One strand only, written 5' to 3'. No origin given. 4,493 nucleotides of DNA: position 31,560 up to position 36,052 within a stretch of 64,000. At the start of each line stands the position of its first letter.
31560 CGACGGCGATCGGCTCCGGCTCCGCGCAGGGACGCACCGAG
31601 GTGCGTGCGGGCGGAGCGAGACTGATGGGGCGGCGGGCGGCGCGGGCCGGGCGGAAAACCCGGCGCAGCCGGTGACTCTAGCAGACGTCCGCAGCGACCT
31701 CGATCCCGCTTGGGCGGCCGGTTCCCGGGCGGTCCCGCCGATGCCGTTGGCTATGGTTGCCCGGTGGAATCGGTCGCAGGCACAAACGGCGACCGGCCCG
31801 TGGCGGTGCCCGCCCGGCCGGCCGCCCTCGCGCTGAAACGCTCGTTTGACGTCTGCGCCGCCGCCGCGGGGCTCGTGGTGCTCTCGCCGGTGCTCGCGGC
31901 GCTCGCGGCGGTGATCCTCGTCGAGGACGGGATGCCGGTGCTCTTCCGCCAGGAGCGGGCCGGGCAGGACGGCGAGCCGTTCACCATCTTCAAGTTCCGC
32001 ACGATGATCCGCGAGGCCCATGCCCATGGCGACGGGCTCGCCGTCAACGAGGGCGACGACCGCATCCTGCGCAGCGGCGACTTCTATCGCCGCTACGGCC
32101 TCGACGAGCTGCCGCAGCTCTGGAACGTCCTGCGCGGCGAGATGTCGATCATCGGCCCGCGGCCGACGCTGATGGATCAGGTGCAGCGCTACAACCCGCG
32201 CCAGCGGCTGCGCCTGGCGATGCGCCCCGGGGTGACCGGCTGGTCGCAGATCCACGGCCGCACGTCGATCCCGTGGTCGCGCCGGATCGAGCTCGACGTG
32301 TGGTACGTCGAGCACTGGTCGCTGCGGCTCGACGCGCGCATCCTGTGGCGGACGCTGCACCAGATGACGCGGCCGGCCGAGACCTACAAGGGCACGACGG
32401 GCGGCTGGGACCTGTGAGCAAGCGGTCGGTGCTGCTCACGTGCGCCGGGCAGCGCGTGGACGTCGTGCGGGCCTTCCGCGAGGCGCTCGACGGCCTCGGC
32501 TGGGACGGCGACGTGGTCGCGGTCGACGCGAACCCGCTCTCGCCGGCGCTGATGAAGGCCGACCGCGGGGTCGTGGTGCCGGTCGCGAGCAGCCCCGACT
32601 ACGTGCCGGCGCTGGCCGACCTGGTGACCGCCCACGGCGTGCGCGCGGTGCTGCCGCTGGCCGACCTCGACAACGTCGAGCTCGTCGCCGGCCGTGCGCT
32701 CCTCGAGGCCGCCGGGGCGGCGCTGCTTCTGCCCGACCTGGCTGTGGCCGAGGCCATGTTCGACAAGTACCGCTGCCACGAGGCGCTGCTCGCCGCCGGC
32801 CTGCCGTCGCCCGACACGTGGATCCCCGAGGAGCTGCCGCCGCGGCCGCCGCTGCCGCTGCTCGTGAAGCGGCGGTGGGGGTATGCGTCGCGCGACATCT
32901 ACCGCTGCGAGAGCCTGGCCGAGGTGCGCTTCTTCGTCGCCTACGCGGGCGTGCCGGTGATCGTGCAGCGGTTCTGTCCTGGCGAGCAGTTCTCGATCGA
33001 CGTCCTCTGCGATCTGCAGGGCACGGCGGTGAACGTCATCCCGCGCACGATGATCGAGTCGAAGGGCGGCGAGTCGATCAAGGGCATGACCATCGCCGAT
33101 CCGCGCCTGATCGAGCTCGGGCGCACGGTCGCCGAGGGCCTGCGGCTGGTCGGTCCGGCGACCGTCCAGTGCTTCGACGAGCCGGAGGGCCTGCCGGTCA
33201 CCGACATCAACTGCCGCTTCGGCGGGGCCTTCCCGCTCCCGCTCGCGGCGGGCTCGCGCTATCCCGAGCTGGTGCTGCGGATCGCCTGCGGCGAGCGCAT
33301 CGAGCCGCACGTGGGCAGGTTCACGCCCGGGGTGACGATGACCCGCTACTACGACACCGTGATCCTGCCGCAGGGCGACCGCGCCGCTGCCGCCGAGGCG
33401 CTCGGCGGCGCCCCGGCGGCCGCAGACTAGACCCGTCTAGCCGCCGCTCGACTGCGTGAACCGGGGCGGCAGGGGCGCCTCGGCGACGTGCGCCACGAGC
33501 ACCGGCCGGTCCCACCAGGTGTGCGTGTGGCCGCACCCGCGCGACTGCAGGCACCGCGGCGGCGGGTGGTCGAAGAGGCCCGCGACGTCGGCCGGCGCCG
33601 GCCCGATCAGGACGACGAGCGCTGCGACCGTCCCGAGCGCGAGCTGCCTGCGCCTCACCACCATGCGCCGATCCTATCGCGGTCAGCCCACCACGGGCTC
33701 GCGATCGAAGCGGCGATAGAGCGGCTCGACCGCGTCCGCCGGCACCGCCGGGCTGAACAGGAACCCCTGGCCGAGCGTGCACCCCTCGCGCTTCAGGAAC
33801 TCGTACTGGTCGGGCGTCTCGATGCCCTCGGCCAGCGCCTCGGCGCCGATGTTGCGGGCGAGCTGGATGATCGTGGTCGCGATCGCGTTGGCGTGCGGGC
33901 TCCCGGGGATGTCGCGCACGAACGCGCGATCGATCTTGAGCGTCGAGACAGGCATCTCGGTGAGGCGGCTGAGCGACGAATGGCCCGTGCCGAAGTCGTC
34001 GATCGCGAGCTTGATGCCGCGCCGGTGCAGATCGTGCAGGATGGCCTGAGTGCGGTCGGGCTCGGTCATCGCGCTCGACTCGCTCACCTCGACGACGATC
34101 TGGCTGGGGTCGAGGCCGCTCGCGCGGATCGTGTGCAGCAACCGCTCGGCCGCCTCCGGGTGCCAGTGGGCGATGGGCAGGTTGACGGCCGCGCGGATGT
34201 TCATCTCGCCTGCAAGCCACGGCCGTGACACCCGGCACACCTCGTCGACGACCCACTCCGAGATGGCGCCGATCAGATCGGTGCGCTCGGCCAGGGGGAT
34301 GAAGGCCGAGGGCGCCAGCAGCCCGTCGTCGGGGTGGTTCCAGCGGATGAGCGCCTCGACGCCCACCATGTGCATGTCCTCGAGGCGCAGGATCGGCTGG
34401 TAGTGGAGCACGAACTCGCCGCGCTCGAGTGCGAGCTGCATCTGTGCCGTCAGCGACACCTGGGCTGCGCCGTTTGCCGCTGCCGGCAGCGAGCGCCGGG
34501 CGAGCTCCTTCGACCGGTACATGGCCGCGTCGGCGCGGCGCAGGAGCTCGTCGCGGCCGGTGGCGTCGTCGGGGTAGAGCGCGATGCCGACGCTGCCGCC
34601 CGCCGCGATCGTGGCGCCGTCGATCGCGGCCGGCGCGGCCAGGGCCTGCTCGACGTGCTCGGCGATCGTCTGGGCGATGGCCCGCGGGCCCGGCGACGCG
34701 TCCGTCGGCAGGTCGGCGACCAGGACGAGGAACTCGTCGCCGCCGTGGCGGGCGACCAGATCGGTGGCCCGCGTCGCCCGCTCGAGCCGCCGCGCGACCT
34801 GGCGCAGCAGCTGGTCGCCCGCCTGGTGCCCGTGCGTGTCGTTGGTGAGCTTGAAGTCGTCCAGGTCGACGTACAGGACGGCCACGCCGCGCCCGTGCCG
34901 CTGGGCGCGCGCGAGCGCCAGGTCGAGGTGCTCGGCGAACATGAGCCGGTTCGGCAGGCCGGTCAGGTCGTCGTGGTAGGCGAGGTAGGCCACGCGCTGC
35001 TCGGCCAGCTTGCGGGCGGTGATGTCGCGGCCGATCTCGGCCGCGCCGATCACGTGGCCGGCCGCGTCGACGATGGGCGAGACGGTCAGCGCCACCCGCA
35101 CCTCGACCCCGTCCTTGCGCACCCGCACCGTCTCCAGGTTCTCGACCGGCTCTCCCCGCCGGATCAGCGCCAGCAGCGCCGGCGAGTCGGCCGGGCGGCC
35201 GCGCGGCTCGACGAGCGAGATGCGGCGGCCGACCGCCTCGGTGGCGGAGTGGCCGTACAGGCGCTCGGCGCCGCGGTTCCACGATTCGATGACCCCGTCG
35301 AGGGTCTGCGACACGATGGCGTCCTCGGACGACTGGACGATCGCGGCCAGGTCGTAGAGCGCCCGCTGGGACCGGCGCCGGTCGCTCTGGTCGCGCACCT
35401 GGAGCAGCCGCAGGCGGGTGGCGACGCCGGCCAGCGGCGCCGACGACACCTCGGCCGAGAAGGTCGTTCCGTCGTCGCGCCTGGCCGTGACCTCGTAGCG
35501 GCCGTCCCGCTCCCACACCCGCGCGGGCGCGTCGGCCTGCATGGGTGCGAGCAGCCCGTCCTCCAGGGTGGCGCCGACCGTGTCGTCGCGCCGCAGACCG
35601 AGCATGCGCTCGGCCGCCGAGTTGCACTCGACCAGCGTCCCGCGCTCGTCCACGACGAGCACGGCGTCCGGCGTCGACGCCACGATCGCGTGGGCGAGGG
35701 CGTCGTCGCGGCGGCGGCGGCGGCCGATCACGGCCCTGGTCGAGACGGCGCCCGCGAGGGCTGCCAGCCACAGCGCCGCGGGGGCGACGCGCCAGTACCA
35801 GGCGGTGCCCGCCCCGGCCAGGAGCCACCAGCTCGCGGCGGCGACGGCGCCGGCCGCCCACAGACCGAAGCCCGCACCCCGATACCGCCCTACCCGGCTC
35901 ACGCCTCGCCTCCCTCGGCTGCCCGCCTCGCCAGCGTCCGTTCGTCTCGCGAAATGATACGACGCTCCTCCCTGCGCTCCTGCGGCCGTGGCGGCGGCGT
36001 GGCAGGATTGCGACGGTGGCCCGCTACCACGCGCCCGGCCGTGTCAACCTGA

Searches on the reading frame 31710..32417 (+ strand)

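Call 13: search_protein_families(library=pfam, proteins=[window:31710-32417:+], max_evalue=0.001)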
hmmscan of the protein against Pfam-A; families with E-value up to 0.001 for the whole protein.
window:31710-32417:+ (235 aa): 1 family
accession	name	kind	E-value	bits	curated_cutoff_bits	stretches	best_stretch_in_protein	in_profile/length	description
PF02397.22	Bac_transf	-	1.6e-62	210.7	27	1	43-219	1-177/179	Bacterial sugar transferase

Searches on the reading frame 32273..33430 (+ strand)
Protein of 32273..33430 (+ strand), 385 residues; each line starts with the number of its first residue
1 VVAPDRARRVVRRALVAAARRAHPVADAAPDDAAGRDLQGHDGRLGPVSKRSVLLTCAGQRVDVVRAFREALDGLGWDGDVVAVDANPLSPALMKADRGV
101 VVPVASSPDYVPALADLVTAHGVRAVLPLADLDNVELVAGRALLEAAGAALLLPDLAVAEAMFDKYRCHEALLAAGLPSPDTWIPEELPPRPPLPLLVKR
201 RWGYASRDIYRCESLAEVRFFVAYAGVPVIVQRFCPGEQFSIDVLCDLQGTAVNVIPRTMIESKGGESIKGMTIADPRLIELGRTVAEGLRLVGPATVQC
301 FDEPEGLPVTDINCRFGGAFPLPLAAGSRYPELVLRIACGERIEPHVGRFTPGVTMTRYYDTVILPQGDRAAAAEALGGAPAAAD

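Call 13: search_protein_families(library=pfam, proteins=[window:32273-33430:+], max_evalue=0.001)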
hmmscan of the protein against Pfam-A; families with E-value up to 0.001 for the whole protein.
window:32273-33430:+ (385 aa): 3 families
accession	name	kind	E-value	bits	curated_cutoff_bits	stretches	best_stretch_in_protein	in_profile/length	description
PF21360.3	PylC-like_N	-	1.8e-15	57.3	27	1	53-134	1-77/96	PylC-like, N-terminal domain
PF15632.11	ATPgrasp_Ter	-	1.4e-11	44.7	29.1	1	228-343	4-112/131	ATP-grasp in the biosynthetic pathway with Ter operon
PF02655.19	ATP-grasp_3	-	3.8e-10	40.5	23.2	1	164-318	3-159/160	ATP-grasp domain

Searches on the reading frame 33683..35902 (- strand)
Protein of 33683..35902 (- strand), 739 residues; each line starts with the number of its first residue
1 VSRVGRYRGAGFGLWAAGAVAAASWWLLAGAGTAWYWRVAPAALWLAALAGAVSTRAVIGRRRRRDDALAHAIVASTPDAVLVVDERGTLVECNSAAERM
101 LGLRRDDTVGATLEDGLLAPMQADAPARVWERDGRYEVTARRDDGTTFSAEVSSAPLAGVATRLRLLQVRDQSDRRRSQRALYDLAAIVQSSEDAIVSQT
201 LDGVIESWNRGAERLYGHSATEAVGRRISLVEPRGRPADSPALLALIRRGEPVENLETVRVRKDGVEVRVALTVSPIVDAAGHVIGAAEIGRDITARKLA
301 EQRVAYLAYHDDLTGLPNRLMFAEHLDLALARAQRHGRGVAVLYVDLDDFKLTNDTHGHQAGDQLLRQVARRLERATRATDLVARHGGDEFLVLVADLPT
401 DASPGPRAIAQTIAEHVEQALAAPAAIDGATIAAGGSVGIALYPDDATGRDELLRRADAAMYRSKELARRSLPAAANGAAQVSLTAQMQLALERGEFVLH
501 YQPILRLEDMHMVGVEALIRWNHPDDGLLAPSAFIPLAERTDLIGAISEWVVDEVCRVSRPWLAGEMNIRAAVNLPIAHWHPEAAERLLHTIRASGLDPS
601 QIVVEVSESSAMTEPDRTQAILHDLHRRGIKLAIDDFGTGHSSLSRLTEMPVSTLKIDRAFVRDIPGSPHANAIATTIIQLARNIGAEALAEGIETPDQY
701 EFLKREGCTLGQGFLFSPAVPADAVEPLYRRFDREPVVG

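Call 13: search_protein_families(library=pfam, proteins=[window:33683-35902:-], max_evalue=0.001)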
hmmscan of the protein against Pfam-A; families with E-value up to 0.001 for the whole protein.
window:33683-35902:- (739 aa): 8 families
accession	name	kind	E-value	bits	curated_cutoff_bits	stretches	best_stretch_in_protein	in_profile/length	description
PF00563.25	EAL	-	4.8e-70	236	31.3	1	487-718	3-235/236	EAL domain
PF00990.26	GGDEF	-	1.4e-42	145.6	23.8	1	308-469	1-159/161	Diguanylate cyclase, GGDEF domain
PF13426.13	PAS_9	-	6.1e-24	84.7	27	2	194-296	2-103/103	PAS domain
PF00989.32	PAS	-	4e-23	82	22.6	2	184-294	2-113/113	PAS fold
PF08448.16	PAS_4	-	3e-17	63.3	23.1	2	191-298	3-109/110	PAS fold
PF13188.13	PAS_8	-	4.7e-13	49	21.8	1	71-113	4-46/65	PAS domain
PF08447.18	PAS_3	-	3.5e-05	24.4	25.6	0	207-285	3-83/89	PAS fold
PF24820.1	Diguanyl_cycl_sensor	-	0.00068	20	28.1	0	78-123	6-51/109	Diguanylate cyclase-like sensor domain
